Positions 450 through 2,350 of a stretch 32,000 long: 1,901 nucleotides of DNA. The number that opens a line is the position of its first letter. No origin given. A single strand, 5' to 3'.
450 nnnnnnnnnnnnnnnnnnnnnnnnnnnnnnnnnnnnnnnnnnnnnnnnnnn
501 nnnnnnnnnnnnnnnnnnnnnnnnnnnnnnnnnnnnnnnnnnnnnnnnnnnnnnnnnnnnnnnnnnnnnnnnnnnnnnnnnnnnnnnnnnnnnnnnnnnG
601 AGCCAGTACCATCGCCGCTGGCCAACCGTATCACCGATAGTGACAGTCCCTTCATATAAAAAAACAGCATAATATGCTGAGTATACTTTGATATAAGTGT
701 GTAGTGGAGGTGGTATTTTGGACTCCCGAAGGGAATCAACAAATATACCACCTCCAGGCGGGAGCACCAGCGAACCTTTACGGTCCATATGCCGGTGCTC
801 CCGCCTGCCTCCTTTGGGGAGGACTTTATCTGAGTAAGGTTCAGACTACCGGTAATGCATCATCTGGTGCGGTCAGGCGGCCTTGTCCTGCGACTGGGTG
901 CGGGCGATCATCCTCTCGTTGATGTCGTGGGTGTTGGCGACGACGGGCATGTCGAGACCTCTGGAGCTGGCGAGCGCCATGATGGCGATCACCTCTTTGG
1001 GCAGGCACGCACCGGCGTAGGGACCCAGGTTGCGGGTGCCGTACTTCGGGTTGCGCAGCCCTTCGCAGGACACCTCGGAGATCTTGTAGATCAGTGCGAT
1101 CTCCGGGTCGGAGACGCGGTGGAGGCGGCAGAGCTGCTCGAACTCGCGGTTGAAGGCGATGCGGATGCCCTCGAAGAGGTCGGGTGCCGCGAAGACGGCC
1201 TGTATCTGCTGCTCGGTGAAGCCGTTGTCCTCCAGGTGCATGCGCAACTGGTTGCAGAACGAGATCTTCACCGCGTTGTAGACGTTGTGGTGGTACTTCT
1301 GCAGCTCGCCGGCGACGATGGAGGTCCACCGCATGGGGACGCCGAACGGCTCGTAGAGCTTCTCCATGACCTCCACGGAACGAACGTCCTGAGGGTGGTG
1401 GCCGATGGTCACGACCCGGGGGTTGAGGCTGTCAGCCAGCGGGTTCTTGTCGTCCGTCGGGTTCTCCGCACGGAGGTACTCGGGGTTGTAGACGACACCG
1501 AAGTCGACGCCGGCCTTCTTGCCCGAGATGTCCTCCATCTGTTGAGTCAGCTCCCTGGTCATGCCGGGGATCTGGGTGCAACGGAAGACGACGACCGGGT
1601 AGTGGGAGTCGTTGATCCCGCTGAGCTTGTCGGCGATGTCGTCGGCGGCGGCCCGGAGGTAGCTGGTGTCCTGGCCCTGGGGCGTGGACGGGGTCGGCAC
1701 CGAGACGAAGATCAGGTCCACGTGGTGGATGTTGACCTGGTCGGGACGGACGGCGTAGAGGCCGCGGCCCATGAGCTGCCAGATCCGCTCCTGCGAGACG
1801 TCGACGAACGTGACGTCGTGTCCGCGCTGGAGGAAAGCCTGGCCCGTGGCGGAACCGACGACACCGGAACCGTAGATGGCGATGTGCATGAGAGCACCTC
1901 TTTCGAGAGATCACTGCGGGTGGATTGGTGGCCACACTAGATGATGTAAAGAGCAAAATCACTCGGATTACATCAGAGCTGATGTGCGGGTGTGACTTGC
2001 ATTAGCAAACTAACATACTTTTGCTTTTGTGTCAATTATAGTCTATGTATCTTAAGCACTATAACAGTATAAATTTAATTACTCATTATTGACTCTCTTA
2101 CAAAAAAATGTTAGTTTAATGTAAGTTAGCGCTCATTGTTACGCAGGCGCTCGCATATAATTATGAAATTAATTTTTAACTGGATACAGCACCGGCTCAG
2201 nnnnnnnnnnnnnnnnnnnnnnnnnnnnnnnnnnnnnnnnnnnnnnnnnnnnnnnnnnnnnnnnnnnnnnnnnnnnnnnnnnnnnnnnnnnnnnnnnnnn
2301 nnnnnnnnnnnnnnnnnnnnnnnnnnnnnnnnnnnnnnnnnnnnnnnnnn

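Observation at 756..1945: High-GC islet 1: a single foreign ORF grafted between a host-type promoter and a host-type terminator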

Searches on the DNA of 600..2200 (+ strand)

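Call 83: search_rna_families(source=window, start=600, end=2200, threshold=evalue, max_evalue=1)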
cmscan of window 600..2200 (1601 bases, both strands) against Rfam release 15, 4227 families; matches with E-value up to 1: 0.
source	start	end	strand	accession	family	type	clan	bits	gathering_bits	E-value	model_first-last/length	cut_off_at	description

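Call 84: search_dna_similar(query=window:740-1960:+, collection=plasmids, mode=distant, max_rows=10)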
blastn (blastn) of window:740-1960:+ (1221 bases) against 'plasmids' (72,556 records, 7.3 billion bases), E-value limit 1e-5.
Records with a match: 1; places in all: 1; records where one place covers at least 80% of the query: 0.
Best place of each record, by identity: 80-90% 1.
By first word of the organism name: Jannaschia 1.
By predicted mobility (MOB-suite, as given by PLSDB): non-mobilizable 1.
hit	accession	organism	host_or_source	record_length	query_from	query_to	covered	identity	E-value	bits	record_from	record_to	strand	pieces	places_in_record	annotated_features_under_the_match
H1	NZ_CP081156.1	Jannaschia sp. M317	-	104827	732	798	5%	80.6%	1e-6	64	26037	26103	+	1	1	nucleotide sugar dehydrogenase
